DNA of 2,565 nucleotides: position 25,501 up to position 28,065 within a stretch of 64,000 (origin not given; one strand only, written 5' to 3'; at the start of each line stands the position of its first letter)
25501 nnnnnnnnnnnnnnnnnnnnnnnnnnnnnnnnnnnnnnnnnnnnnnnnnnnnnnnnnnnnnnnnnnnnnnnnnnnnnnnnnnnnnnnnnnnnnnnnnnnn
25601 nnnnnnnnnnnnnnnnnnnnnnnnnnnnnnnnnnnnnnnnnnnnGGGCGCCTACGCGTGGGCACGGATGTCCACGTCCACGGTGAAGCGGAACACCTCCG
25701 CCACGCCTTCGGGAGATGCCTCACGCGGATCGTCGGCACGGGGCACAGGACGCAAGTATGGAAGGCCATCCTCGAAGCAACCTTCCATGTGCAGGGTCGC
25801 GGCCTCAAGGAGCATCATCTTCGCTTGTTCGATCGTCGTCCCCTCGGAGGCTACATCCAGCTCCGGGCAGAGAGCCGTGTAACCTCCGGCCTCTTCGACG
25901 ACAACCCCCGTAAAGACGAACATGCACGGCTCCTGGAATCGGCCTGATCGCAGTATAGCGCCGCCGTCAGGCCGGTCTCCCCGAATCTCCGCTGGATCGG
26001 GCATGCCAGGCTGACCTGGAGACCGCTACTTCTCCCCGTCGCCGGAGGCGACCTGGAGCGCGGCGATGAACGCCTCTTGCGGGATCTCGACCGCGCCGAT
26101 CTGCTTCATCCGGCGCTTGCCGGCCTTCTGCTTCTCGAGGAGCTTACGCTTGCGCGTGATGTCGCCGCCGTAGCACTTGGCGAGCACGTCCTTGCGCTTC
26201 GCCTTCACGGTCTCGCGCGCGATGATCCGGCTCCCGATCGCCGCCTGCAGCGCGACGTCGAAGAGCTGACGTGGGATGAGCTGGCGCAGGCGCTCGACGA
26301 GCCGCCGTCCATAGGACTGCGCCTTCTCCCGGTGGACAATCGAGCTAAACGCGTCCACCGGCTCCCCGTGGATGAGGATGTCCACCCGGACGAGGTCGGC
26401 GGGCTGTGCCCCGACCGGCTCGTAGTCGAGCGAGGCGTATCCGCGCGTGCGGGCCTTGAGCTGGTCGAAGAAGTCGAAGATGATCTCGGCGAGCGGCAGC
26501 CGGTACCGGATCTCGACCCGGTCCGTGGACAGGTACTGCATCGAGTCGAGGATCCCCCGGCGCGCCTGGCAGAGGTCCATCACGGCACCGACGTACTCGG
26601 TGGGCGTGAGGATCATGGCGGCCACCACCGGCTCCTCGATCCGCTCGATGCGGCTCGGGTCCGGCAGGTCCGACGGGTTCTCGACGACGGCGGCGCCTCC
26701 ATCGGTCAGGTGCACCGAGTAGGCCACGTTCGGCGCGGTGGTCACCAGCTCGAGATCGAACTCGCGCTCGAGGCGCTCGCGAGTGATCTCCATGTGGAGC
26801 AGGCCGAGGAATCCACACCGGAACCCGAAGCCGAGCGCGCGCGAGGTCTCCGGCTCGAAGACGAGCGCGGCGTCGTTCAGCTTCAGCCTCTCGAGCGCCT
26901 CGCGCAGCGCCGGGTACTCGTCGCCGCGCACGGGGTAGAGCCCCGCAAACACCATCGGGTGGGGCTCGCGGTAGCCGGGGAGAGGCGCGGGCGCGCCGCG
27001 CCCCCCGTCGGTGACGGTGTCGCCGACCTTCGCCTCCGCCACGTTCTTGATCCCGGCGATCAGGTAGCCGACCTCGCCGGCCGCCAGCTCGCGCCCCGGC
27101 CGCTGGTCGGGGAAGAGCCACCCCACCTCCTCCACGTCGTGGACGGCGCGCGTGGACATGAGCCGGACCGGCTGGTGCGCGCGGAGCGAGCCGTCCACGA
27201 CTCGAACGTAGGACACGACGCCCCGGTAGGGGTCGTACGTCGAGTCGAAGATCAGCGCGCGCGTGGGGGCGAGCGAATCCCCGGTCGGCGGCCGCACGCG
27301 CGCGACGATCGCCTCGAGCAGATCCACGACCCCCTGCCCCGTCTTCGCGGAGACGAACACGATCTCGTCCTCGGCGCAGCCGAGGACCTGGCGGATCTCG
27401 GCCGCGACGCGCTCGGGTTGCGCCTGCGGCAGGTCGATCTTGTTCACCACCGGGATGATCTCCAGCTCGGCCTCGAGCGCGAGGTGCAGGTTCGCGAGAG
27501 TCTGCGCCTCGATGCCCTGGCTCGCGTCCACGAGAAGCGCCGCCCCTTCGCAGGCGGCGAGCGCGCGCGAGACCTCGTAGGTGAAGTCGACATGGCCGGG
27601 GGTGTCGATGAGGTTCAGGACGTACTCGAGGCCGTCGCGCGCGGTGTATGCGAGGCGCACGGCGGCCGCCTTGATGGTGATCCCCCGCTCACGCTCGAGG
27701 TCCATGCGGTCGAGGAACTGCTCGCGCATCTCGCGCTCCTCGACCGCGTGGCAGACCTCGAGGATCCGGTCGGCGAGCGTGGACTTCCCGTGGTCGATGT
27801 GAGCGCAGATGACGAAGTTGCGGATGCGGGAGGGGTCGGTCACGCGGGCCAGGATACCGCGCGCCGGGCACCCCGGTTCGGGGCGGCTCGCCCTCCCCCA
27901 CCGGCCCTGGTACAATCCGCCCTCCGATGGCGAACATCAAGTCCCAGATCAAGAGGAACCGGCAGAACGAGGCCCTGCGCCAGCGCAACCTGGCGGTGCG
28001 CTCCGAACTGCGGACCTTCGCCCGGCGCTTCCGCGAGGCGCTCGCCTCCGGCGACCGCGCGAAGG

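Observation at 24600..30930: Accessory islet with three TA-like modules and two gene remnants interrupting conserved kbl / lepA / rpsT / holA-comEC-comEA block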

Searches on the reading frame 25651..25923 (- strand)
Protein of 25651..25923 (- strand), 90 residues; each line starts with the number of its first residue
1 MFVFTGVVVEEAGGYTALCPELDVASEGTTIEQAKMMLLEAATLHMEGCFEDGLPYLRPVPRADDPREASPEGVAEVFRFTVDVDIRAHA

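Call 16: search_protein_families(library=pfam, proteins=[window:25654-25923:-], max_evalue=1)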
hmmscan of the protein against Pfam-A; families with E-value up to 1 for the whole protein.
seq(90 aa): 1 family
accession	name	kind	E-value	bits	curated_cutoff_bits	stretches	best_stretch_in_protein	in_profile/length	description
PF15919.11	HicB_lk_antitox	-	0.0085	16.7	27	1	15-86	13-82/123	HicB_like antitoxin of bacterial toxin-antitoxin system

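Call 17: search_protein_families(library=ncbifam, proteins=[window:25654-25923:-], max_evalue=1)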
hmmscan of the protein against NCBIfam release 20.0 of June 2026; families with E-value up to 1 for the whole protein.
seq(90 aa): 0 families

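Call 71: search_solved_structures(query=window:25654-25923:-, max_evalue=10, show_alignments=1)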
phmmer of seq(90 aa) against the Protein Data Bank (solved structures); distinct sequences matched with E-value up to 10: 0.

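Call 77: search_protein_representatives(protein=window:25651-25923:-)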
Query: 90 residues. Proteins with E-value up to 0.001 (for the whole library): 544; up to 1e-10: 25; up to 1e-30: 0. The best 150 are listed.
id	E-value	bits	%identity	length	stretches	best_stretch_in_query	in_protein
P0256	8.5e-27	109.1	56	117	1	1-89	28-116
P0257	1.4e-24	102.1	53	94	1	2-90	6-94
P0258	2.1e-22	95.1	54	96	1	2-88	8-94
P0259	4.8e-22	94.0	49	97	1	2-88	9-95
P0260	6.5e-21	90.3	50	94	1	3-90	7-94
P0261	7.6e-20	86.9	55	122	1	4-88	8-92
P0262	6.0e-19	84.1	45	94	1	4-89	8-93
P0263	2.5e-18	82.1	72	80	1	1-54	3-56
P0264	4.2e-18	81.4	67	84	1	2-62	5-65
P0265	3.7e-17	78.3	57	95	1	2-64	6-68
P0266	4.0e-17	78.2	48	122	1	3-90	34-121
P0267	5.7e-17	77.7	47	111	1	4-88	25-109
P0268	1.4e-16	76.5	62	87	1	2-62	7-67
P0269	8.9e-16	74.0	49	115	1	2-71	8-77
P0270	1.7e-15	73.1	47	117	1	2-90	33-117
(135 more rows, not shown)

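Call 79: search_protein_families(library=pfam, alignment_id=A5, max_evalue=0.001)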
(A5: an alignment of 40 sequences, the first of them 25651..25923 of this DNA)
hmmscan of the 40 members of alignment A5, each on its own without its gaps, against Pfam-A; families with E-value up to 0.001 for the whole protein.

A. member 1, window:25651-25923:- (90 aa): 0 families

B. families by the number of members that match (of 40 scanned): 5 families
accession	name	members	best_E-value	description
PF21748.3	UPF0150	4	0.00038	UPF0150-like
PF24113.1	DUF7387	3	6e-05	Family of unknown function (DUF7387)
PF15919.11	HicB_lk_antitox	3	9.8e-05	HicB_like antitoxin of bacterial toxin-antitoxin system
PF12910.14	PHD_like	1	0.0002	Antitoxin of toxin-antitoxin, RelE / RelB, TA system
PF07927.17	HicA_toxin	1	0.00022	HicA toxin of bacterial toxin-antitoxin,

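Call 80: search_solved_structures(query=A5, max_evalue=1)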
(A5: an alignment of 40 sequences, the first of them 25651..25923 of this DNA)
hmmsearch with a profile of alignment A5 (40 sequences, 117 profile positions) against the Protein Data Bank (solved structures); distinct sequences matched with E-value up to 1: 6.
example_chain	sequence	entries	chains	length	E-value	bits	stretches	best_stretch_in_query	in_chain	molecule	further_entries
2yzt_A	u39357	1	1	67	0.0075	19.4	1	17-59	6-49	Putative uncharacterized protein TTHA1756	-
6g1c_V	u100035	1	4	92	0.039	17.1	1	36-65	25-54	Antitoxin HicB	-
6g1n_A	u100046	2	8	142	0.077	16.2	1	36-65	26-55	antitoxin HicB | HicB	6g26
9svk_B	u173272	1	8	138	0.22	14.7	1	37-73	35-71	Toxin-antitoxin system, antitoxin component, HicB family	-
8hud_A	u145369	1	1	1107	0.38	14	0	32-86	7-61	CRISPR-associated endonuclease Cas9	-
9k7u_A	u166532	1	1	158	1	12.6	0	43-65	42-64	Heter-Zn2-HEHE-22A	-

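Call 85: predict_structure(alignment_id=A5)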
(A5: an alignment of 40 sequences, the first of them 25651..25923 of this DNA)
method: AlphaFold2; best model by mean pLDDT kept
length: 90 residues; sequences in the alignment: 40
mean_pLDDT: 93.4   pTM: 0.81
mean pLDDT of the five models: 93.4, 93.1, 93.0, 92.8, 92.6
residues with pLDDT >= 90: 81; 70-90: 4; 50-70: 4; < 50: 1
segments of 3 or more residues with pLDDT < 50: none
pLDDT, mean of each block of 10 residues (from residue 1): 96 96 97 98 95 94 94 97 74
secondary structure, 60 per line:
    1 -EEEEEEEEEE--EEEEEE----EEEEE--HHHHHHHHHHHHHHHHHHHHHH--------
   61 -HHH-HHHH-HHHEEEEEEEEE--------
elements in order: E2-11 E14-19 E24-28 H31-52 H66-69 E74-82

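Call 87: fold_search(model_id=the predicted structure, library=pdb)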
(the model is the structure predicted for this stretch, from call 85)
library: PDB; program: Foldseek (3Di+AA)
matches with E <= 10: 419; with E <= 0.001: 2
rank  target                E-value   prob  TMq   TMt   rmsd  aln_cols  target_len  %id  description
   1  6g1c_B                5.0e-04  1.00  0.68  0.71   3.5        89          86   26  Crystal structure of the N-terminal domain of Burkholderia Pseudomallei antitoxin HicB (released 2018-10-31)
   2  4p78_A                9.0e-04  1.00  0.65  0.67   4.0        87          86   22  HicA3 and HicB3 toxin-antitoxin complex (released 2014-08-27)
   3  6g26_A                2.1e-03  1.00  0.68  0.47   3.8        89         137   26  The crystal structure of the Burkholderia pseudomallei HicAB complex (released 2018-10-31)
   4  6g26_B                2.1e-03  1.00  0.68  0.47   3.8        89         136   26  The crystal structure of the Burkholderia pseudomallei HicAB complex (released 2018-10-31)
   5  4p7d_B                3.3e-03  1.00  0.65  0.45   4.2        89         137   21  Antitoxin HicB3 crystal structure (released 2014-08-27)
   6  4p7d_D                3.6e-03  1.00  0.64  0.45   4.2        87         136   23  Antitoxin HicB3 crystal structure (released 2014-08-27)
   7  6g1n_A                4.1e-03  1.00  0.64  0.46   4.1        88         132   27  Crystal structure of the Burkholderia Pseudomallei antitoxin HicB (released 2018-10-31)
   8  4p7d_A                4.3e-03  1.00  0.66  0.47   4.1        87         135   23  Antitoxin HicB3 crystal structure (released 2014-08-27)
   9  6g1n_C                4.3e-03  1.00  0.64  0.45   4.9        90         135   27  Crystal structure of the Burkholderia Pseudomallei antitoxin HicB (released 2018-10-31)
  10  3kwr_A                7.8e-03  1.00  0.56  0.60   4.3        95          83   18  Crystal structure of Putative RNA-binding protein (NP_785364.1) from LACTOBACILLUS PLANTARUM at 1.45 A resolution (released 2009-12-22)
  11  3kwr_B                8.4e-03  1.00  0.56  0.60   3.6        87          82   16  Crystal structure of Putative RNA-binding protein (NP_785364.1) from LACTOBACILLUS PLANTARUM at 1.45 A resolution (released 2009-12-22)
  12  6u0i_B                1.3e-02  1.00  0.64  0.43   4.2        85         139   15  Putative Antitoxin HicB3 from Escherichia coli str. K-12 substr. DH10B (released 2019-08-28)
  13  6hpb_B                1.4e-02  1.00  0.64  0.43   3.9        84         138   15  Crystal structure of the E.coli HicAB toxin-antitoxin complex (released 2019-09-18)
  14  6u0i_A                1.4e-02  1.00  0.55  0.36   3.0        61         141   20  Putative Antitoxin HicB3 from Escherichia coli str. K-12 substr. DH10B (released 2019-08-28)
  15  5yrz_A                1.8e-02  1.00  0.61  0.39   6.1       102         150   17  Toxin-Antitoxin complex from Streptococcus pneumoniae (released 2018-05-23)
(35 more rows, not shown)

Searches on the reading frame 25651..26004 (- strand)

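Call 3: search_protein_families(library=pfam, proteins=[window:25651-26004:-], max_evalue=0.1)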
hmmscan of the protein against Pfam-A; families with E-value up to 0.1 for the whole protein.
window:25651-26004:- (117 aa): 1 family
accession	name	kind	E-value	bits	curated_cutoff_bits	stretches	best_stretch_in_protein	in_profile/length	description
PF15919.11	HicB_lk_antitox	-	0.018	15.6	27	1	42-112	13-81/123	HicB_like antitoxin of bacterial toxin-antitoxin system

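Call 12: search_protein_families(library=ncbifam, proteins=[window:25651-26004:-], max_evalue=0.1)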
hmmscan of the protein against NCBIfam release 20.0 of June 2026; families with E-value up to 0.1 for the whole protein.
window:25651-26004:- (117 aa): 0 families

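Call 13: search_protein_families(library=padloc, proteins=[window:25651-26004:-], max_evalue=0.1)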
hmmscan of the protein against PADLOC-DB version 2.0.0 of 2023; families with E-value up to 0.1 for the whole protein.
window:25651-26004:- (117 aa): 0 families

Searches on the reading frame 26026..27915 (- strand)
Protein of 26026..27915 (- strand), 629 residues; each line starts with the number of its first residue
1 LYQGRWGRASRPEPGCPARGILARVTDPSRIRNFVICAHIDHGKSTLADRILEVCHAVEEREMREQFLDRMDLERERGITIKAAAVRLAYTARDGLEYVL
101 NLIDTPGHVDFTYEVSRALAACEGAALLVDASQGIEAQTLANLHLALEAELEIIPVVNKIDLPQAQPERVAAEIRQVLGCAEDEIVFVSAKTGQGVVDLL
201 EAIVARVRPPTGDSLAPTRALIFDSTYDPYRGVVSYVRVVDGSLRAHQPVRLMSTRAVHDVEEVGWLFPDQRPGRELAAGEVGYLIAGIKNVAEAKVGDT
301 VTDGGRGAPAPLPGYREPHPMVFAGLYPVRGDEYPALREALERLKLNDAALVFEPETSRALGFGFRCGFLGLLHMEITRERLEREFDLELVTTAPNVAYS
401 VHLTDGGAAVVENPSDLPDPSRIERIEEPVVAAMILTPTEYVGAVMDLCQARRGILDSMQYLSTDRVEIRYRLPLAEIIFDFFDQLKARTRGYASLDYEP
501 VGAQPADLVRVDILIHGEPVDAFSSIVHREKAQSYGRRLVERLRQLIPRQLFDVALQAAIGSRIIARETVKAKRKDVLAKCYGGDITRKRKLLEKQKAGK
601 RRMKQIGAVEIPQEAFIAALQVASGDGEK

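Call 5: find_related_loci(query=window:26026-27915:-, collection=genome_contigs, flank=10000)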
Query window:26026-27915:- (629 aa) in genome_contigs; peptide patterns used: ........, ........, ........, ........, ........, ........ (x = any residue, [..] = any of these).
600 stretches matched a pattern (row limit reached: there are more); 586 encode a relative of the query (tblastn E <= 1e-3); the best 80 are kept; 80 distinct loci.
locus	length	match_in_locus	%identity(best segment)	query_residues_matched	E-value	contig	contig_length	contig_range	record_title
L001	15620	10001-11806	70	27-627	0e+0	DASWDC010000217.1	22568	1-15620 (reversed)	MAG TPA_asm: Actinomycetota bacterium isolate SMAG_U2725 k141_446296, whole genome shotgun sequence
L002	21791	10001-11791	70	26-622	0e+0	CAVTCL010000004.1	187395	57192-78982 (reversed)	MAG: uncultured Actinomycetota bacterium isolate MFD00962.bin.2.98 genome assembly, contig: contig_117560, whole genome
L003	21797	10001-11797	67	24-622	0e+0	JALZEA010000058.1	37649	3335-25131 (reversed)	MAG: Actinomycetota bacterium isolate NEG bin1 SC8816-18_k127_1078044, whole genome shotgun sequence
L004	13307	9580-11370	68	27-622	0e+0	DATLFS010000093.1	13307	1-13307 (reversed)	MAG TPA_asm: Actinomycetota bacterium isolate SMAG_U13594 k141_101990, whole genome shotgun sequence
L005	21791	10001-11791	68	27-622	0e+0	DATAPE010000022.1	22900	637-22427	MAG TPA_asm: Actinomycetota bacterium isolate SMAG_U7063 k141_8957644, whole genome shotgun sequence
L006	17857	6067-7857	68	26-623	0e+0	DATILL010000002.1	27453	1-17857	MAG TPA_asm: Mycobacteriales bacterium isolate SMAG_U15743 k141_2052735, whole genome shotgun sequence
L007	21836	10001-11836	67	13-629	0e+0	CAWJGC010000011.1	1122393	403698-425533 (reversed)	MAG: uncultured Actinomycetota bacterium isolate MFD05377.bin.2.79 genome assembly, contig: contig_38682, whole genome s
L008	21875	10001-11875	66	12-629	0e+0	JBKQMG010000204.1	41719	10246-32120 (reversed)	MAG: Streptosporangiaceae bacterium isolate CRr3G3H3I__bin_97 CRr3G3H3I_000000205146, whole genome shotgun sequence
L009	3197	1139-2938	66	23-622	0e+0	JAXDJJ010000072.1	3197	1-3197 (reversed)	MAG: Actinomycetota bacterium isolate BP_569 scaffold_3197283, whole genome shotgun sequence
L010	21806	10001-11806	66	26-629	0e+0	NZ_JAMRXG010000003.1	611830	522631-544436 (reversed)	Nocardia pulmonis strain CDC141 Scaffold3, whole genome shotgun sequence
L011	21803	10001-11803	67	26-628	0e+0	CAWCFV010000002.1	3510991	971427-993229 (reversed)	MAG: uncultured Actinomycetota bacterium isolate MFD01275.bin.1.13 genome assembly, contig: contig_4931, whole genome sh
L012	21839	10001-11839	67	14-622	0e+0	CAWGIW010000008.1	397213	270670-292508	MAG: uncultured Actinomycetes bacterium isolate MFD09603.bin.2.175 genome assembly, contig: contig_37873, whole genome s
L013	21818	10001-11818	67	14-623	0e+0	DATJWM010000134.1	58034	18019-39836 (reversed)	MAG TPA_asm: Mycobacteriales bacterium isolate SMAG_U15099 k141_3937060, whole genome shotgun sequence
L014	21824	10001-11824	66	12-620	0e+0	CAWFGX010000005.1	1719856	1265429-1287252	MAG: uncultured Actinomycetota bacterium isolate MFD02671.bin.1.140 genome assembly, contig: contig_3477, whole genome s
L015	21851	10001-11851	66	26-622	0e+0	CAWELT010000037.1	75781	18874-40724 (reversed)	MAG: uncultured Actinomycetes bacterium isolate MFD05521.bin.2.157 genome assembly, contig: contig_71289, whole genome s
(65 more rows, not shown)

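Call 9: find_related_loci(query=window:26026-27915:-, collection=metagenome_contigs, flank=10000)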
Query window:26026-27915:- (629 aa) in metagenome_contigs; peptide patterns used: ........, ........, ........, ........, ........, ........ (x = any residue, [..] = any of these).
600 stretches matched a pattern (row limit reached: there are more); 579 encode a relative of the query (tblastn E <= 1e-3); the best 80 are kept; 80 distinct loci.
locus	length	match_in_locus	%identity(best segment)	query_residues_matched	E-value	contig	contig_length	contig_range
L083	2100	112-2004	75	4-629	0e+0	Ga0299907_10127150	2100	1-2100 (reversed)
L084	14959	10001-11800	73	26-625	0e+0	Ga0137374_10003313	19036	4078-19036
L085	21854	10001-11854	70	9-626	0e+0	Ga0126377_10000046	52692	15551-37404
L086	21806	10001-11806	71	27-627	0e+0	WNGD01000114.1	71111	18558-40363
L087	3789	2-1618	77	85-623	0e+0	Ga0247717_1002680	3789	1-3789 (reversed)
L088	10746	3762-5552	71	26-622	0e+0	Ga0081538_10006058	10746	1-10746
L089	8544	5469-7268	70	26-625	0e+0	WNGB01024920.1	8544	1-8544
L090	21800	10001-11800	71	26-626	0e+0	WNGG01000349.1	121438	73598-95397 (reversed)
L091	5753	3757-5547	70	26-622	0e+0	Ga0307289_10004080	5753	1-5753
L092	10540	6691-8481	70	26-622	0e+0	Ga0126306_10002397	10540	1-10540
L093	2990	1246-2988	71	26-606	0e+0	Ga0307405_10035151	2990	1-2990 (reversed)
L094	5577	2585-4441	66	1-629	0e+0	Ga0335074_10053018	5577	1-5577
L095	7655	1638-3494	69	5-625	0e+0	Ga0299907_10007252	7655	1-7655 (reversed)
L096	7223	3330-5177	69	5-622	0e+0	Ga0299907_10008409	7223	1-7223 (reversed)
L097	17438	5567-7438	66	6-626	0e+0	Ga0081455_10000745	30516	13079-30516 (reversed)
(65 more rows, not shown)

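Call 59: search_protein_families(library=pfam, alignment_id=A4, max_evalue=0.00001)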
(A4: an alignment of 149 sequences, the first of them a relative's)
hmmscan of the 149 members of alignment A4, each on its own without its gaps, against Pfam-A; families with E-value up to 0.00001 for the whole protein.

A. member 1, L070:9976-10839:- (287 aa): 2 families
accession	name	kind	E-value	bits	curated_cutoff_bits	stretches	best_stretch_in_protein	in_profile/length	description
PF13828.11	DUF4190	-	5.5e-21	74.5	35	1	202-262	1-61/62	Domain of unknown function (DUF4190)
PF08044.16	DUF1707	-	6e-20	71.5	27.6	1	128-180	1-53/53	DUF1707 SHOCT-like domain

B. families by the number of members that match (of 149 scanned): 98 families (the first 25 are shown)
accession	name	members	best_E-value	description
PF01547.30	SBP_bac_1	3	3e-43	Bacterial extracellular solute-binding protein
PF00005.33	ABC_tran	3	5.6e-31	ABC transporter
PF12697.13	Abhydrolase_6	3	5.9e-23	Alpha/beta hydrolase family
PF13531.11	SBP_bac_11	2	2e-51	Bacterial extracellular solute-binding protein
PF03473.23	MOSC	2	1.5e-34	MOSC domain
PF08241.18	Methyltransf_11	2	2.7e-24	Methyltransferase domain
PF13649.12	Methyltransf_25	2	1.5e-22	Methyltransferase domain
PF13847.12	Methyltransf_31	2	9.3e-21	Methyltransferase domain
PF00528.27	BPD_transp_1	2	4.8e-20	Binding-protein-dependent transport system inner membrane component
PF10604.15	Polyketide_cyc2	2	2e-19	Polyketide cyclase / dehydrase and lipid transport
PF13489.12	Methyltransf_23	2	5.3e-19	Methyltransferase domain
PF08242.18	Methyltransf_12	2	2e-17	Methyltransferase domain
PF11716.13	MDMPI_N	2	2.7e-17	Mycothiol maleylpyruvate isomerase N-terminal domain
PF00583.31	Acetyltransf_1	2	4.2e-13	Acetyltransferase (GNAT) family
PF00561.26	Abhydrolase_1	2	3.5e-09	alpha/beta hydrolase fold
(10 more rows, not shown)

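Call 60: search_protein_families(library=padloc, alignment_id=A4, max_evalue=0.00001)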
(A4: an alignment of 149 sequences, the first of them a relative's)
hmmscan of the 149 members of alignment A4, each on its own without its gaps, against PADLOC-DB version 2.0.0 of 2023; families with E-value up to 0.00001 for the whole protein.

A. member 1, L070:9976-10839:- (287 aa): 0 families

B. families by the number of members that match (of 149 scanned): 89 families (the first 25 are shown)
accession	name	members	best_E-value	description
PDLC04135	mad3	2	2.7e-25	mads_3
PDLC04134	mad2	2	4.3e-17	mads_2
PDLC02914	ATPase-Toprim_I-B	2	2.1e-11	-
PDLC04175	HEC-01A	1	3.1e-142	-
PDLC04174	HEC-01A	1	8.8e-94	-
PDLC04177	HEC-01A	1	3.2e-53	-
PDLC04178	HEC-01A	1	4.5e-44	-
PDLC04183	HEC-01A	1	1.6e-41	-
PDLC04176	HEC-01A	1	7e-40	-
PDLC04182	HEC-01A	1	2.4e-33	-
PDLC04184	HEC-01A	1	1.2e-30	-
PDLC02980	AriA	1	4.6e-30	-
PDLC04391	PDC-M07A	1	8.7e-28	-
PDLC04179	HEC-01A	1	2.3e-27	-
PDLC04389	PDC-M07A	1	8.1e-26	-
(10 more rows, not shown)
